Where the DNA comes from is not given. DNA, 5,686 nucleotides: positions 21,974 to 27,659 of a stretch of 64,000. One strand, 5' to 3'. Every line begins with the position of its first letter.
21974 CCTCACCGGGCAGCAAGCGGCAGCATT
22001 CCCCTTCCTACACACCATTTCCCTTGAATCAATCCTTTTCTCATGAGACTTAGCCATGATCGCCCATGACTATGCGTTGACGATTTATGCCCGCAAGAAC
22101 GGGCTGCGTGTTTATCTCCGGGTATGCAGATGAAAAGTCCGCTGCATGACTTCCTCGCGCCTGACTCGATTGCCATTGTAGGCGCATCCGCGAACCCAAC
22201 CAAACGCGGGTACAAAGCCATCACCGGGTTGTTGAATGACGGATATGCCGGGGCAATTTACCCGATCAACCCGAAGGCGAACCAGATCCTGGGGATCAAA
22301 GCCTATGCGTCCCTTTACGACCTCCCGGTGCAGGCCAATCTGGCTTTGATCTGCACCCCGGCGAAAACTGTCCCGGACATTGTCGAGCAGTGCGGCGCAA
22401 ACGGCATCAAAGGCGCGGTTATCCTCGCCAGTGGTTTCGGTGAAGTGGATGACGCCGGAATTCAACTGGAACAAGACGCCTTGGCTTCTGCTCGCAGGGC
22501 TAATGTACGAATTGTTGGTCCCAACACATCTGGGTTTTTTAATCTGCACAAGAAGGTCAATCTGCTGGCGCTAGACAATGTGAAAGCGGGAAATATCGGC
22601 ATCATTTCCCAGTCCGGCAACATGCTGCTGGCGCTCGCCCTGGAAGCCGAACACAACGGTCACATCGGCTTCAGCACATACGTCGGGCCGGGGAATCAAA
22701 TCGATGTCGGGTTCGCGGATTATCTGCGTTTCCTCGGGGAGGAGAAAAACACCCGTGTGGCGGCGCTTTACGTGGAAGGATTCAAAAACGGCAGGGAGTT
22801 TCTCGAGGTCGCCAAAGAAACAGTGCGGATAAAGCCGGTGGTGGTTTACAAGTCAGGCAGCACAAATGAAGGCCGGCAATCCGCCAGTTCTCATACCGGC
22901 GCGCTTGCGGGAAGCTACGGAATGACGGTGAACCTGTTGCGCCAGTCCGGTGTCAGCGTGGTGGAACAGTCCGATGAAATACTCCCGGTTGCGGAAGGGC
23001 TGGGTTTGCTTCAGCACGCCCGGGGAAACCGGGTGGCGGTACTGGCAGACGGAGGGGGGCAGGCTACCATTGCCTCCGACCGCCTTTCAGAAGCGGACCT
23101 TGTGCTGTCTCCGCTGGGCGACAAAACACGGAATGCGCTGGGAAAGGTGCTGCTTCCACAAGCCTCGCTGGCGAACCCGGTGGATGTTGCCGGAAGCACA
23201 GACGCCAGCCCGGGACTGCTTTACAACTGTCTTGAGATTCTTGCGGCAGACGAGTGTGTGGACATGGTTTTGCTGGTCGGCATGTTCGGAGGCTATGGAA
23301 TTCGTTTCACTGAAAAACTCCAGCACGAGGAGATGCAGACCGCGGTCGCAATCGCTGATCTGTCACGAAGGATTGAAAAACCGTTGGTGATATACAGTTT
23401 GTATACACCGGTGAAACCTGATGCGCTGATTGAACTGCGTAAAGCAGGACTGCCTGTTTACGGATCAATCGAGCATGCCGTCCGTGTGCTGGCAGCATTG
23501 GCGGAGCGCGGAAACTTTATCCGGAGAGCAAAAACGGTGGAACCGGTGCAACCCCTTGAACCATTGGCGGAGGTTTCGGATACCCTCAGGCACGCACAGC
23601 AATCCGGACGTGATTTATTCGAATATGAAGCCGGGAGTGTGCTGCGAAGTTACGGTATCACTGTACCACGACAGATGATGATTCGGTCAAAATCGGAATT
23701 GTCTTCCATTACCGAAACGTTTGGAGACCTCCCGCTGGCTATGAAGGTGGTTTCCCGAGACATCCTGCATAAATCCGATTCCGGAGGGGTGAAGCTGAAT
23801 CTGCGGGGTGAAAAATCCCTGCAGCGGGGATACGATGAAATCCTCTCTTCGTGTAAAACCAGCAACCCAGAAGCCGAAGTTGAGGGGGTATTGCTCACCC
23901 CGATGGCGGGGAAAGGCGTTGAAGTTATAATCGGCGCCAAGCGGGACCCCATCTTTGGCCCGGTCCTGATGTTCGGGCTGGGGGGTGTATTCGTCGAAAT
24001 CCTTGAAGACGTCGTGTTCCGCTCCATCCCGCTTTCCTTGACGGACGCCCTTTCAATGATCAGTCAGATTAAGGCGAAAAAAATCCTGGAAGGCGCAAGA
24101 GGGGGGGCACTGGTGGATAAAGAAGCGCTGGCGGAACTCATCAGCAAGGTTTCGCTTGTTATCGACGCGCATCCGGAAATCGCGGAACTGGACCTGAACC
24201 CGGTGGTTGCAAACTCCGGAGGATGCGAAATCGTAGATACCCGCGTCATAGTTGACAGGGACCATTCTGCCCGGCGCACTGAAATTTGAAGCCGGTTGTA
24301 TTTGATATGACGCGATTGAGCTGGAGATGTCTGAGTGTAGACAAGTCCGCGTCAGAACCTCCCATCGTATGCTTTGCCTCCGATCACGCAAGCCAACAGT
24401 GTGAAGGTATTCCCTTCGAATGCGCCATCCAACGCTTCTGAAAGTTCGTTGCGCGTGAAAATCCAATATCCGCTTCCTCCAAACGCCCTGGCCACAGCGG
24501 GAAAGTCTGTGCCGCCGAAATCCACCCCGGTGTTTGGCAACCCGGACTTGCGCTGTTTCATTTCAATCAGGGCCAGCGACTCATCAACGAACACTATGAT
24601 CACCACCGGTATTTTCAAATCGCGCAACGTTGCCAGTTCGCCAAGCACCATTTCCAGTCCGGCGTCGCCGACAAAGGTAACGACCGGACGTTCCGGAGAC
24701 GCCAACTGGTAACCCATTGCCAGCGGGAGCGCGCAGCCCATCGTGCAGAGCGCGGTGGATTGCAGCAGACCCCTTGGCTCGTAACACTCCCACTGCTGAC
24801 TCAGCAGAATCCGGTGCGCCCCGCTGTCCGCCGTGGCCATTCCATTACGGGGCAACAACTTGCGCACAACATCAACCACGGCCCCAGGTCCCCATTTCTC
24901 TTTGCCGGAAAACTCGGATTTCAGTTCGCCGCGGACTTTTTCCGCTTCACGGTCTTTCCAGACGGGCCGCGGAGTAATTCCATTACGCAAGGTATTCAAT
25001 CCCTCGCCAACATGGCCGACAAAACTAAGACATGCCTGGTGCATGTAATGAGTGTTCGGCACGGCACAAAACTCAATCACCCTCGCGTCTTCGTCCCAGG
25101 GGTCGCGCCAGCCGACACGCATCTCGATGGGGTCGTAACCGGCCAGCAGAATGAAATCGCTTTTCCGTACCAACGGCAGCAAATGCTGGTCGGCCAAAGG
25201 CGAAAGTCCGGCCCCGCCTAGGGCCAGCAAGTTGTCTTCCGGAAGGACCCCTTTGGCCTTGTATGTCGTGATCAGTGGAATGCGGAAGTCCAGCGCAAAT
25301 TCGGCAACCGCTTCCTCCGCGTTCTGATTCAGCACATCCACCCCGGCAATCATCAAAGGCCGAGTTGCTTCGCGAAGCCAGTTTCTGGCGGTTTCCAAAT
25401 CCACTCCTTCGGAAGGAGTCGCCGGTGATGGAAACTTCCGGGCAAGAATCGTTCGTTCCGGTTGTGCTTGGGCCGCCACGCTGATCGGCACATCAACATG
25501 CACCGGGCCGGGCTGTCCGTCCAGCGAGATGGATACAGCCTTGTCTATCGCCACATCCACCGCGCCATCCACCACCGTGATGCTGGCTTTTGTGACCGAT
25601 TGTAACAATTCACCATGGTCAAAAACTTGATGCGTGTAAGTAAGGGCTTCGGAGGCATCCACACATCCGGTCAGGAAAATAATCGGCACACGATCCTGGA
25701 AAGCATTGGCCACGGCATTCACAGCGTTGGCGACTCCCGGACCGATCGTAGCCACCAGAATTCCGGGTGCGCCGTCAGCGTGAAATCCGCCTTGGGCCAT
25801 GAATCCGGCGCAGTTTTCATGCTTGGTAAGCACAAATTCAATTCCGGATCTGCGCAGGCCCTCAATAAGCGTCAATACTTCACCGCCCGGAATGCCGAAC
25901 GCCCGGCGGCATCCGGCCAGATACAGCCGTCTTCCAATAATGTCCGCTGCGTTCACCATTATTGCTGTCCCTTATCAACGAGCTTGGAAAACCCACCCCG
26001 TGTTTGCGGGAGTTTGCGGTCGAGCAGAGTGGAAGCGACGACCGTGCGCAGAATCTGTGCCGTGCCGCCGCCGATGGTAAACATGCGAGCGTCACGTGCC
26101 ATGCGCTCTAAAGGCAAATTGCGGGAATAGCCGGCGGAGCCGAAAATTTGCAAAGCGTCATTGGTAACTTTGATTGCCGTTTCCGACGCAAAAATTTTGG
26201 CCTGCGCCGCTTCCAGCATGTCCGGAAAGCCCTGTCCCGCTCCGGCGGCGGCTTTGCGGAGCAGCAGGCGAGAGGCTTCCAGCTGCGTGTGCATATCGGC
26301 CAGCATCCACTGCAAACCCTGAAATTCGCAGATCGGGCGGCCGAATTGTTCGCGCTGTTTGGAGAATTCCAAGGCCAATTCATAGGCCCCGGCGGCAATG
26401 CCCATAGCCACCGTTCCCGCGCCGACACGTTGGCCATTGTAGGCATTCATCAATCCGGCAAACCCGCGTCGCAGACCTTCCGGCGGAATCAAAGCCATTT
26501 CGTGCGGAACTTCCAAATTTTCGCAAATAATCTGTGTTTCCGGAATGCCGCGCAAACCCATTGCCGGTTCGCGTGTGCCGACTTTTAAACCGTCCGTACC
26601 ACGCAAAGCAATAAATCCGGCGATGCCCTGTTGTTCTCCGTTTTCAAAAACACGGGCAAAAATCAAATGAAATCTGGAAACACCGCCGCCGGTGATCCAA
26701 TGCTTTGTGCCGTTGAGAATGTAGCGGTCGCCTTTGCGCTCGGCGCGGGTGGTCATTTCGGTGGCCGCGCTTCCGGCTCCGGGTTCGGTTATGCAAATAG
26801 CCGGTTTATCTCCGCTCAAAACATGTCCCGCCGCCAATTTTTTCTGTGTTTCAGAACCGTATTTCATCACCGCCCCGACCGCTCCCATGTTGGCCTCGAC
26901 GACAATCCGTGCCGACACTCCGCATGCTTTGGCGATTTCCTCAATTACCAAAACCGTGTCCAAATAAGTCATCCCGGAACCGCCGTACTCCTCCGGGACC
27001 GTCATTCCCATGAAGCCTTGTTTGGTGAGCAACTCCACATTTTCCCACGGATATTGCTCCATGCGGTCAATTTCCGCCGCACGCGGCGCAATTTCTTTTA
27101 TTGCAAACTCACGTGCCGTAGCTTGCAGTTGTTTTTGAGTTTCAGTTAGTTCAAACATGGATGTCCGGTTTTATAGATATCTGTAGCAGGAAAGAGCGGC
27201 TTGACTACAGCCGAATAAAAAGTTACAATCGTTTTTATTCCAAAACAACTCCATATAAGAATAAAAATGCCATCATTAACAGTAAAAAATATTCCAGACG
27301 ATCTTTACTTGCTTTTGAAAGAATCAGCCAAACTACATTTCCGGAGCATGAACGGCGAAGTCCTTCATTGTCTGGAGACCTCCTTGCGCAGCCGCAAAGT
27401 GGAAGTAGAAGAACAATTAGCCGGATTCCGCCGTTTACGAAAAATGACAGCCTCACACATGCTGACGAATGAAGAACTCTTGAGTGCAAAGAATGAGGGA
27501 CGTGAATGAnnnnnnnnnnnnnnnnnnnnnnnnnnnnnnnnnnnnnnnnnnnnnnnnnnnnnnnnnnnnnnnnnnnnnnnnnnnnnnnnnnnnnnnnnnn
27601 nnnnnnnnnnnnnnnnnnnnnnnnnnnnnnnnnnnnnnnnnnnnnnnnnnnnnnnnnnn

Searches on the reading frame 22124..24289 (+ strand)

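Call 29: search_protein_families(library=ncbifam, proteins=[window:22124-24289:+], max_evalue=0.00001)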
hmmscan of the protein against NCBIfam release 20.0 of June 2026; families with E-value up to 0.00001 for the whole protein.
window:22124-24289:+ (721 aa): 8 families
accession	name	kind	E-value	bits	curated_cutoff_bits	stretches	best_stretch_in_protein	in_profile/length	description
NF045494.1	AcCoALig_Archglob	equivalog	2.6e-147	492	1200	2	6-461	217-661/665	acetate--CoA ligase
TIGR02717.1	AcCoA-syn-alpha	equivalog_domain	7.1e-140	466.6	567.15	1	7-461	1-445/447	acetate--CoA ligase alpha subunit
NF045493.1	HydDutCoALig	equivalog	1e-134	450.7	1300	1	10-709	6-697/698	4-hydroxybutyrate--CoA ligase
NF045492.1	HydPropCoALig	equivalog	1.2e-130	437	1300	2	7-463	248-697/700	3-hydroxypropionate--CoA ligase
NF004230.0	PRK05678.1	equivalog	1.8e-14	53.6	336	1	69-286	64-280/291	succinate--CoA ligase subunit alpha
TIGR01019.1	sucCoAalpha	subfamily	3.6e-13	49.5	353.2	1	69-286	62-278/286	succinate--CoA ligase subunit alpha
NF001913.0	PRK00696.1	equivalog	6.5e-10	38.6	370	1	497-720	2-228/388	ADP-forming succinate--CoA ligase subunit beta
TIGR01016.1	sucCoAbeta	subfamily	3.1e-06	26.4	375.55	0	498-717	3-225/386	succinate-CoA ligase subunit beta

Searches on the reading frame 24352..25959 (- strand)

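Call 29: search_protein_families(library=ncbifam, proteins=[window:24352-25959:-], max_evalue=0.00001)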
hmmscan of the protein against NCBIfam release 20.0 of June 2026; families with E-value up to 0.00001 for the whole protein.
window:24352-25959:- (535 aa): 52 families (the best 25 are shown)
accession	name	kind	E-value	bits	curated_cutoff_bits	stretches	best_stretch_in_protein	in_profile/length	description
NF006187.0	PRK08322.1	equivalog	7.5e-97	325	509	1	2-526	2-528/548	acetolactate synthase large subunit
NF006378.0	PRK08617.1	equivalog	1.8e-77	261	510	1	3-523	9-535/556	acetolactate synthase AlsS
TIGR00118.1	acolac_lg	equivalog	4.4e-75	253.2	538.35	1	3-526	2-534/557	biosynthetic-type acetolactate synthase large subunit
TIGR02418.1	acolac_catab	equivalog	2e-72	244.4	551.1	1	4-521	1-524/539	acetolactate synthase AlsS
NF005712.0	PRK07524.1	subfamily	7.5e-69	232.6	500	1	6-522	7-525/536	5-guanidino-2-oxopentanoate decarboxylase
NF006524.0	PRK08978.1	equivalog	1.3e-65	221.7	738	1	3-526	2-524/548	acetolactate synthase 2 catalytic subunit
NF006016.1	PRK08155.1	equivalog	8.7e-64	215.9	870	1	3-470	4-474/554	acetolactate synthase large subunit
NF004919.0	PRK06276.1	equivalog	5.3e-63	213.2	866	1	5-527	4-539/582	acetolactate synthase large subunit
NF006052.0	PRK08199.1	subfamily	4.2e-62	210.2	539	1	3-526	9-537/559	thiamine pyrophosphate protein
NF005039.0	PRK06456.1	equivalog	3.9e-59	200.6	868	1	2-518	2-536/572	acetolactate synthase large subunit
NF004710.0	PRK06048.1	equivalog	3.7e-58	197.4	976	1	2-524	8-535/561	acetolactate synthase large subunit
NF006122.0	PRK08266.1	subfamily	4.4e-57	193.8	571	1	4-524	6-522/543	hypothetical protein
NF006319.0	PRK08527.1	equivalog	8.4e-55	186.2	905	1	3-526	5-538/565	acetolactate synthase large subunit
NF005860.0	PRK07789.1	equivalog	2.7e-54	184.5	881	1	3-470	35-515/615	acetolactate synthase large subunit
NF005824.0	PRK07710.1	equivalog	1.1e-53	182.5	976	2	19-252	34-270/573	acetolactate synthase large subunit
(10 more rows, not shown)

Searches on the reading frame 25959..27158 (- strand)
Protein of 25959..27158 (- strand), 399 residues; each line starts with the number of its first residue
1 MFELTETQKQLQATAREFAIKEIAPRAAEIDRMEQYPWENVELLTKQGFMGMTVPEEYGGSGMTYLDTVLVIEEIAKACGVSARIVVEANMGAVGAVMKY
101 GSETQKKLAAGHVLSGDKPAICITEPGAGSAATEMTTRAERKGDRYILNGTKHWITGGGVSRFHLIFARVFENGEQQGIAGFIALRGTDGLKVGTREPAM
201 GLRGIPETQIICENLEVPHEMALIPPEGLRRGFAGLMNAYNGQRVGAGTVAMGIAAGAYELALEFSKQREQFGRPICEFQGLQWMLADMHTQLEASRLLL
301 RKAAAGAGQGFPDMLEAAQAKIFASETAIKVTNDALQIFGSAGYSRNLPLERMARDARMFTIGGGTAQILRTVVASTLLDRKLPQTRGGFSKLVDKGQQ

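Call 29: search_protein_families(library=ncbifam, proteins=[window:25959-27158:-], max_evalue=0.00001)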
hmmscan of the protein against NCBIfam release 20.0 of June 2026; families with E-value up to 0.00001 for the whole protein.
window:25959-27158:- (399 aa): 23 families
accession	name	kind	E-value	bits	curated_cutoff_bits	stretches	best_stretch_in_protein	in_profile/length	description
NF042439.1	SulpropCoADesulf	equivalog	1.8e-199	662.2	600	1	12-387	1-379/379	3-sulfinopropanoyl-CoA desulfinase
NF042972.1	AcrlCoAredClosAcrC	equivalog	1.3e-103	346.6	640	1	2-379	3-377/378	acryloyl-CoA reductase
NF043006.1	CyhCrbnylCoADH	equivalog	1.5e-75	254.6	650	1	1-380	1-377/380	cyclohexane-1-carbonyl-CoA dehydrogenase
NF045552.1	GlutCoADH_Des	equivalog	2e-71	241.3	470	1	2-377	3-378/387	glutaryl-CoA dehydrogenase Acd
NF008997.0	PRK12341.1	equivalog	2.5e-60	204.6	537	1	2-377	3-375/382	acyl-CoA dehydrogenase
NF058590.1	AcCoDHFadEBacil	equivalog_domain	1.1e-59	202.5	600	1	3-383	20-415/586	acyl-CoA dehydrogenase FadE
NF045652.1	ProlPCPDhRedW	equivalog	2.9e-57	194.2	650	1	9-378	5-373/376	L-prolyl-[peptidyl-carrier protein] dehydrogenase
NF053553.1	prodigi_MBC_PigA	equivalog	6.4e-55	186.8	500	1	2-377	3-378/381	prodigiosin MBC biosynthesis dehydrogenase PigA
TIGR03207.1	cyc_hxne_CoA_dh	equivalog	5.9e-52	176.6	575.35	1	4-376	1-369/372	cyclohexanecarboxyl-CoA dehydrogenase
NF002885.1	PRK03354.1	equivalog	6.6e-42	143.9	540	1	2-370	3-365/378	crotonobetainyl-CoA dehydrogenase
NF049984.1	Rv1679_FadE16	equivalog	6e-34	117.9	600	1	24-371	13-358/371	Rv1679 family acyl-CoA dehydrogenase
TIGR04022.1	sulfur_SfnB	equivalog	7.6e-33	113.9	430.9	1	8-362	7-364/391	SfnB family sulfur acquisition oxidoreductase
NF052270.1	Staph_DH_FadE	equivalog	7.8e-33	113.8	600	1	97-375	117-390/400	acyl-CoA dehydrogenase FadE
NF007000.1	PRK09463.1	subfamily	9.4e-23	80.4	600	1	34-343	72-397/726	acyl-CoA dehydrogenase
NF009586.0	PRK13026.1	subfamily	4.3e-20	71.6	608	1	35-340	108-429/777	acyl-CoA dehydrogenase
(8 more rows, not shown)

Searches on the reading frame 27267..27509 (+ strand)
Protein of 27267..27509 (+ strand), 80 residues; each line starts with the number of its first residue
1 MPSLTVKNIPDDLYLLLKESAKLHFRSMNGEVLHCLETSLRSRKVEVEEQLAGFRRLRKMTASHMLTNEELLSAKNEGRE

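Call 74: search_protein_families(library=pfam, proteins=[window:27267-27509:+], max_evalue=0.01)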
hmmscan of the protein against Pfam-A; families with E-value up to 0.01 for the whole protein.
window:27267-27509:+ (80 aa): 2 families
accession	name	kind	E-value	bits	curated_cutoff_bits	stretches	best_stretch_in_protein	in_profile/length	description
PF22513.2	FitA-like_RHH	-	5.1e-10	39.6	27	1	2-39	1-38/39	Antitoxin FitA-like, ribbon-helix-helix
PF03869.20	Arc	-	0.0003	21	20.4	1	10-41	12-43/50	Arc-like DNA binding domain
